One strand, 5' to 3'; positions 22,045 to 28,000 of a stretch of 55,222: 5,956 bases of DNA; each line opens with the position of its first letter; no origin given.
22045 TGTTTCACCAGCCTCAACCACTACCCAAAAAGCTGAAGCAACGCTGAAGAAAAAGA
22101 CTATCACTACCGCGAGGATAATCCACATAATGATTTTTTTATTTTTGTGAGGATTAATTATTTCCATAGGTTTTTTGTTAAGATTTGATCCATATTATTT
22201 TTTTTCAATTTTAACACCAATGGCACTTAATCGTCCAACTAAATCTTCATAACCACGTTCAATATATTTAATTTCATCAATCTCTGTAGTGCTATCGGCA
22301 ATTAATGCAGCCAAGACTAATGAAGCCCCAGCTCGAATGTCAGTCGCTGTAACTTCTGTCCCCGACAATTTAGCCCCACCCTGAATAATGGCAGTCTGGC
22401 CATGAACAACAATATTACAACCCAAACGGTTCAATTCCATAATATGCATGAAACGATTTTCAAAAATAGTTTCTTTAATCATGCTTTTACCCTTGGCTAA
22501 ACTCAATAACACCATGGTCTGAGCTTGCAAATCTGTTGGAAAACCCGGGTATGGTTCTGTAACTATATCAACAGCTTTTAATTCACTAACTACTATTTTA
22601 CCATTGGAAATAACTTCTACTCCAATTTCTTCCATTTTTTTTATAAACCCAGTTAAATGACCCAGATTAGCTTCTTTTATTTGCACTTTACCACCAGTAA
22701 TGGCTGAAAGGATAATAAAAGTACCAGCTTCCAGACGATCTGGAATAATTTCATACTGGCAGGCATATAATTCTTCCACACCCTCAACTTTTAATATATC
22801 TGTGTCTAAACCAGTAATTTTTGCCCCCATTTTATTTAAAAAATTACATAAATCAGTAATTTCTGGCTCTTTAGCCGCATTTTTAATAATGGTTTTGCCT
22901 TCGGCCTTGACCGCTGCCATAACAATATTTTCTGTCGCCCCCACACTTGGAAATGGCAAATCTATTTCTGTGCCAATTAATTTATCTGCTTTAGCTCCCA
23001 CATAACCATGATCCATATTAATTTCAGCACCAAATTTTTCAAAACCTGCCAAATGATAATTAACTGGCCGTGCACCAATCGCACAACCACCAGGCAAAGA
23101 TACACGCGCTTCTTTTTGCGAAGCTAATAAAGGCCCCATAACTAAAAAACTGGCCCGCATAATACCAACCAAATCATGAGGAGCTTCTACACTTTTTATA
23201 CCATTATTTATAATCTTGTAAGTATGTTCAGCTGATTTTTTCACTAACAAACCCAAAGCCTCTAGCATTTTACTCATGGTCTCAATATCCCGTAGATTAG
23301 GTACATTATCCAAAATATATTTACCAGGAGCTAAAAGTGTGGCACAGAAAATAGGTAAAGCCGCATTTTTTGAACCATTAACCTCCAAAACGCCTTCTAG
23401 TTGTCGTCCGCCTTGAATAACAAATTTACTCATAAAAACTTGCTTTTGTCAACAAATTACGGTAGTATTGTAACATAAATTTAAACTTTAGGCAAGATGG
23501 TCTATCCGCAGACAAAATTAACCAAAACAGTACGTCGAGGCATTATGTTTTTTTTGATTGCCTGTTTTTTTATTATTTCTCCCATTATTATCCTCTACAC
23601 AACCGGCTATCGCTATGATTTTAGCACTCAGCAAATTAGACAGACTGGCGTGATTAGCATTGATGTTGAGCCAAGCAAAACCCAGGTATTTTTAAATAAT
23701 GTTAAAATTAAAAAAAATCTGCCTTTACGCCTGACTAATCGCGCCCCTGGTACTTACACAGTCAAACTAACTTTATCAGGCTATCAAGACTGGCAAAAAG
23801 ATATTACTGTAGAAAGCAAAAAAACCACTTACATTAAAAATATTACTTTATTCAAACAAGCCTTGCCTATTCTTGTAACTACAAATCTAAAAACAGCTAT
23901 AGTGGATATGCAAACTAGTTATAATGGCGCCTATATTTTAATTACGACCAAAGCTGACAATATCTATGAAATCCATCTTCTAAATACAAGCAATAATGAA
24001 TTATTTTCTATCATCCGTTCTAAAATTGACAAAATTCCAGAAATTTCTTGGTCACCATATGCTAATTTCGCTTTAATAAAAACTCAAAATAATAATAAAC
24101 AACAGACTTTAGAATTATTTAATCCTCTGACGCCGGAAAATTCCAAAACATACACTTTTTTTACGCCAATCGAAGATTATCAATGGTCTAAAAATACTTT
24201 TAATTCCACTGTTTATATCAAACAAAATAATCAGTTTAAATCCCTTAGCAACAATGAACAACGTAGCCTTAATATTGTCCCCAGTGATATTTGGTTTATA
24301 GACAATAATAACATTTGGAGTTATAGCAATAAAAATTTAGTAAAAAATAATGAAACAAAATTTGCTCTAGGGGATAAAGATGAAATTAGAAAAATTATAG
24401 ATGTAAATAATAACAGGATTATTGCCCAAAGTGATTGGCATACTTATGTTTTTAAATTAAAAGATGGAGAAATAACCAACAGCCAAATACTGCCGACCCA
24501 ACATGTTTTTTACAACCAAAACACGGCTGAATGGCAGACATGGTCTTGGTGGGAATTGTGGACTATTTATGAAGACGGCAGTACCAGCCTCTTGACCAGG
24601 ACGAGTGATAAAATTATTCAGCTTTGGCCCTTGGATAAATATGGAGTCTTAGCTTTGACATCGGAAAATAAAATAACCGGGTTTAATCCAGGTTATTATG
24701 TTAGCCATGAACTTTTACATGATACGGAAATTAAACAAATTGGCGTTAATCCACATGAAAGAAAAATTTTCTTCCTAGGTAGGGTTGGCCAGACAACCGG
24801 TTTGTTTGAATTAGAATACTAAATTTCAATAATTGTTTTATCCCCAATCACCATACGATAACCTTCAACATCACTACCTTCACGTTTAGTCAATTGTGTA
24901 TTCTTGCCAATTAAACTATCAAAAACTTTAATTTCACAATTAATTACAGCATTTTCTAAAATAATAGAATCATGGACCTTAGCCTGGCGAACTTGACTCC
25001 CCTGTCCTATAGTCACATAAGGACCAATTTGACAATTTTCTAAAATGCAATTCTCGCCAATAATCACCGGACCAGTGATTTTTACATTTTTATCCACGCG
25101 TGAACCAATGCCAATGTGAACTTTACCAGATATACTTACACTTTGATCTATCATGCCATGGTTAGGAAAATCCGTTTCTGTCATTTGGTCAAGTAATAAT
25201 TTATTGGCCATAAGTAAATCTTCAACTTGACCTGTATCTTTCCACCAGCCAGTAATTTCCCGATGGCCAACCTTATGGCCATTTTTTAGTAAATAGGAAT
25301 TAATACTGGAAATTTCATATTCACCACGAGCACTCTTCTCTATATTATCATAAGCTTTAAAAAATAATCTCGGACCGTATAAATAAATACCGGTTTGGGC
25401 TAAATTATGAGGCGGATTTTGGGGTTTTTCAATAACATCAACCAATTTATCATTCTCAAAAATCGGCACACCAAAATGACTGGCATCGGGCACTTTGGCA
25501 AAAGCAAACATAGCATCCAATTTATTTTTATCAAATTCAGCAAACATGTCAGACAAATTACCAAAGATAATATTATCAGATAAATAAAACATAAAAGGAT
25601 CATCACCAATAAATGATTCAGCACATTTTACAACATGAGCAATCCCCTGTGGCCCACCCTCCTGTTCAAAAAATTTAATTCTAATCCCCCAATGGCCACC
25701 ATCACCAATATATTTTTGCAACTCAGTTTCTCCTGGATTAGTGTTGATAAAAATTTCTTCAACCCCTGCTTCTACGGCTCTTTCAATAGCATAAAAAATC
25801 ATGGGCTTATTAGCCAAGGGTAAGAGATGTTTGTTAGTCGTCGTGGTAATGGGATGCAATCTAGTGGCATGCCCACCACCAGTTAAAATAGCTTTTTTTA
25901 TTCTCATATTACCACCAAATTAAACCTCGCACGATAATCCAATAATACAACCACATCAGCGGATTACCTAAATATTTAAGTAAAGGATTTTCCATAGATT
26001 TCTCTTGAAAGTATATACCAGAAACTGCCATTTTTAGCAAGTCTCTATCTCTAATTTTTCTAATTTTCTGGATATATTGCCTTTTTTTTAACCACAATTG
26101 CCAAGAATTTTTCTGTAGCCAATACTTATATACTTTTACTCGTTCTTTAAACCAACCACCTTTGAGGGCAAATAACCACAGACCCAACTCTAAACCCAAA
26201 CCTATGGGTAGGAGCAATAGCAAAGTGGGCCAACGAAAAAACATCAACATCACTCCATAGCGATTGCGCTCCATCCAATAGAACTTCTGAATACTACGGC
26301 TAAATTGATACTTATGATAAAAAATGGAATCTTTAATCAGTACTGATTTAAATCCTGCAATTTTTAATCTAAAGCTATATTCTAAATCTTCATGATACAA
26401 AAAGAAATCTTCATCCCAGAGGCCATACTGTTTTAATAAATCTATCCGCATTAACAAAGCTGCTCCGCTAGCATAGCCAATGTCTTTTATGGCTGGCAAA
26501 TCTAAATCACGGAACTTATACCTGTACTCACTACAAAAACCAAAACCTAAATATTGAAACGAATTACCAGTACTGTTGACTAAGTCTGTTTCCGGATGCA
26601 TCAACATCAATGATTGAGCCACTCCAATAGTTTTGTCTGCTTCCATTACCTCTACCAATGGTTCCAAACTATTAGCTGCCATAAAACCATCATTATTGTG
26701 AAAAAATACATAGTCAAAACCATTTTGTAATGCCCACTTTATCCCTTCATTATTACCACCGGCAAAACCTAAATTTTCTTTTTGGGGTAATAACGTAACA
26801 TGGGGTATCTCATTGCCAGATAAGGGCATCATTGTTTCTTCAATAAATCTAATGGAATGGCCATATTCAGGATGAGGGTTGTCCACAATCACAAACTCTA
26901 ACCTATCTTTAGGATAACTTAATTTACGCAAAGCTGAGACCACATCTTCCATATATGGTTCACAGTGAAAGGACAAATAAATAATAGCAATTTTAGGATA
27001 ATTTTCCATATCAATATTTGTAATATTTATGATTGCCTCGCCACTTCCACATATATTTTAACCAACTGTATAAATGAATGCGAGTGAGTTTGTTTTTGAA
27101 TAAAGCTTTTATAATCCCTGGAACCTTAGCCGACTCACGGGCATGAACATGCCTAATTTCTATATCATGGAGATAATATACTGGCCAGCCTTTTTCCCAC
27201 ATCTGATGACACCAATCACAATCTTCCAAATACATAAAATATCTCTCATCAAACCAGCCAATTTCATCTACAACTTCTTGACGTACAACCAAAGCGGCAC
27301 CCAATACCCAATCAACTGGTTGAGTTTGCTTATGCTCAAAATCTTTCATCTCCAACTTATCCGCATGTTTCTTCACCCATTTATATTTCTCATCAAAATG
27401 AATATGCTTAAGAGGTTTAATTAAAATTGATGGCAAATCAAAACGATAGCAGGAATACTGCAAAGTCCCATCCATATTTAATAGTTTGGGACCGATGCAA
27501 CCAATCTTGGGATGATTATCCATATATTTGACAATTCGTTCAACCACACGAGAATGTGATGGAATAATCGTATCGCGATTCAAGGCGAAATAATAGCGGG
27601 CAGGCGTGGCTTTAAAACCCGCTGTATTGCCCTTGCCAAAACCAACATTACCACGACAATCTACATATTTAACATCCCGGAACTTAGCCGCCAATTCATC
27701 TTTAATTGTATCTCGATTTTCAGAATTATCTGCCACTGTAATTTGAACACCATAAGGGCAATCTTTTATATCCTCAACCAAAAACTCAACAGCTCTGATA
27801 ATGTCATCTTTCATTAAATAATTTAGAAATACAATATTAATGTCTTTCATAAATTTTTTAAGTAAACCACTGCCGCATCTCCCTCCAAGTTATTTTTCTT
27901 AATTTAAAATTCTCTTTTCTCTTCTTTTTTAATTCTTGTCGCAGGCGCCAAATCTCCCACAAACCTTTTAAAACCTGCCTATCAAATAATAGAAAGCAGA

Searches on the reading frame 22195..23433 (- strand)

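Call 27: search_protein_families(library=pfam, proteins=[window:22195-23433:-], max_evalue=0.00001)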
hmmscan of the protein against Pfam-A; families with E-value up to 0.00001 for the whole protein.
window:22195-23433:- (412 aa): 1 family
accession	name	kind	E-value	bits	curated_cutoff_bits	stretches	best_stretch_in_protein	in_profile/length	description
PF00275.25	EPSP_synthase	-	5.6e-101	338.7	22.8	1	7-401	2-416/417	EPSP synthase (3-phosphoshikimate 1-carboxyvinyltransferase)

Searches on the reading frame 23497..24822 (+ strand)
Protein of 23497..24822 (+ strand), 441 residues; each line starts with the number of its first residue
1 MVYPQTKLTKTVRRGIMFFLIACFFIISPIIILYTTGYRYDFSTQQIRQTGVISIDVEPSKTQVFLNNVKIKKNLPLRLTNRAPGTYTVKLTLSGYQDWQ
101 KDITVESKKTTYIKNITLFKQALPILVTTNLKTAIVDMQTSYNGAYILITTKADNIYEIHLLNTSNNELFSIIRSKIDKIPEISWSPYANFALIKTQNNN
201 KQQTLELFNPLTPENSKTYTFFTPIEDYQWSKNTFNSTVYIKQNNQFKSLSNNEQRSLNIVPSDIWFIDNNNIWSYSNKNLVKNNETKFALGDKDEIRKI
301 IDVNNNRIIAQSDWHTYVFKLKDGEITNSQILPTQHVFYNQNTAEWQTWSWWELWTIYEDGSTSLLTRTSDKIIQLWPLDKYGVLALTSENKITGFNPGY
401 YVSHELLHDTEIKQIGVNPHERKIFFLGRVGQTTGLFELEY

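Call 27: search_protein_families(library=pfam, proteins=[window:23497-24822:+], max_evalue=0.00001)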
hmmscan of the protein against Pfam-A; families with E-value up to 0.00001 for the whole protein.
window:23497-24822:+ (441 aa): 1 family
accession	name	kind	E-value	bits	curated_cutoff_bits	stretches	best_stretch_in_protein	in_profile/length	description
PF08308.17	PEGA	-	5.9e-08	32.9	20.8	1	51-113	2-63/71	PEGA domain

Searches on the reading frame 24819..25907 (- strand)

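Call 27: search_protein_families(library=pfam, proteins=[window:24819-25907:-], max_evalue=0.00001)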
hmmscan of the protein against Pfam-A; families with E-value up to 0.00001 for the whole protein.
window:24819-25907:- (362 aa): 4 families
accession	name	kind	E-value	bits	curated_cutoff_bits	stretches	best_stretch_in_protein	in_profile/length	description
PF00483.29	NTP_transferase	-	4.8e-48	164.3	21.2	1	5-240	1-244/245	Nucleotidyl transferase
PF12804.13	NTP_transf_3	-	2.3e-07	31.6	27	1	7-112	2-96/160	MobA-like NTP transferase domain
PF00132.30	Hexapep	-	4.8e-07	29.7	27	0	263-290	2-29/36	Bacterial transferase hexapeptide (six repeats)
PF25084.1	LbH_EIF2B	-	1.8e-06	28.3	54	0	253-309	12-73/105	EIF2B subunit epsilon LbH domain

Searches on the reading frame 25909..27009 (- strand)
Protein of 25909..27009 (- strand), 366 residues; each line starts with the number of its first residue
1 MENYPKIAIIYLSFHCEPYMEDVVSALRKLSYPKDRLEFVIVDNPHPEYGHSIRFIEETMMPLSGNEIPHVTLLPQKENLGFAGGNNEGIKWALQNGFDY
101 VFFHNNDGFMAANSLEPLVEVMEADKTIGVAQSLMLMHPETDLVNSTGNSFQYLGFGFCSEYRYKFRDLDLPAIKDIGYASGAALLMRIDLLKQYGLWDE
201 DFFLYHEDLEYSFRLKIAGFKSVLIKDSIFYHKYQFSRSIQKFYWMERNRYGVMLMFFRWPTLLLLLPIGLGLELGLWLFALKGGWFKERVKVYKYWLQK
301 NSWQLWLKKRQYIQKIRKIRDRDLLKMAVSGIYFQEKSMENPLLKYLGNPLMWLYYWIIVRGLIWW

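Call 27: search_protein_families(library=pfam, proteins=[window:25909-27009:-], max_evalue=0.00001)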
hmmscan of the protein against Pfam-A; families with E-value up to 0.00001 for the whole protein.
window:25909-27009:- (366 aa): 3 families
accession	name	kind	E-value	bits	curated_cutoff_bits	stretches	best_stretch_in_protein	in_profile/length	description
PF00535.33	Glycos_transf_2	-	6.9e-12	46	23.3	1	12-194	5-166/168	Glycosyl transferase family 2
PF13641.12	Glyco_tranf_2_3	-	1.3e-10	42.2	27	1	5-239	1-216/230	Glycosyltransferase like family 2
PF13632.12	Glyco_trans_2_3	-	2.5e-07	31.1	27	1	100-267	1-155/198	Glycosyl transferase family group 2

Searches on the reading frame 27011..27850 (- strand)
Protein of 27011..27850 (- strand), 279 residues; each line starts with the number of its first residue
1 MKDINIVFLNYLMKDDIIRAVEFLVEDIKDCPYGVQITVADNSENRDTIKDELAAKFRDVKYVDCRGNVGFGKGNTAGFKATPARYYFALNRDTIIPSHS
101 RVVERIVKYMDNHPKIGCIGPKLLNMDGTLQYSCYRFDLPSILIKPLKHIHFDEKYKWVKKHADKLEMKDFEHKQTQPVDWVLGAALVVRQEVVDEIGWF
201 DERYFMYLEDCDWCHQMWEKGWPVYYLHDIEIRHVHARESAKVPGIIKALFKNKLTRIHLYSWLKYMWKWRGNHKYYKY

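Call 27: search_protein_families(library=pfam, proteins=[window:27011-27850:-], max_evalue=0.00001)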
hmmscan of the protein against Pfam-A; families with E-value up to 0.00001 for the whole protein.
window:27011-27850:- (279 aa): 2 families
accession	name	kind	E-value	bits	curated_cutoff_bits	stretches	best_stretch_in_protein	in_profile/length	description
PF13641.12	Glyco_tranf_2_3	-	3.9e-09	37.3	27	1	49-242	47-219/230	Glycosyltransferase like family 2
PF00535.33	Glycos_transf_2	-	1.7e-06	28.5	23.3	1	6-131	4-124/168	Glycosyl transferase family 2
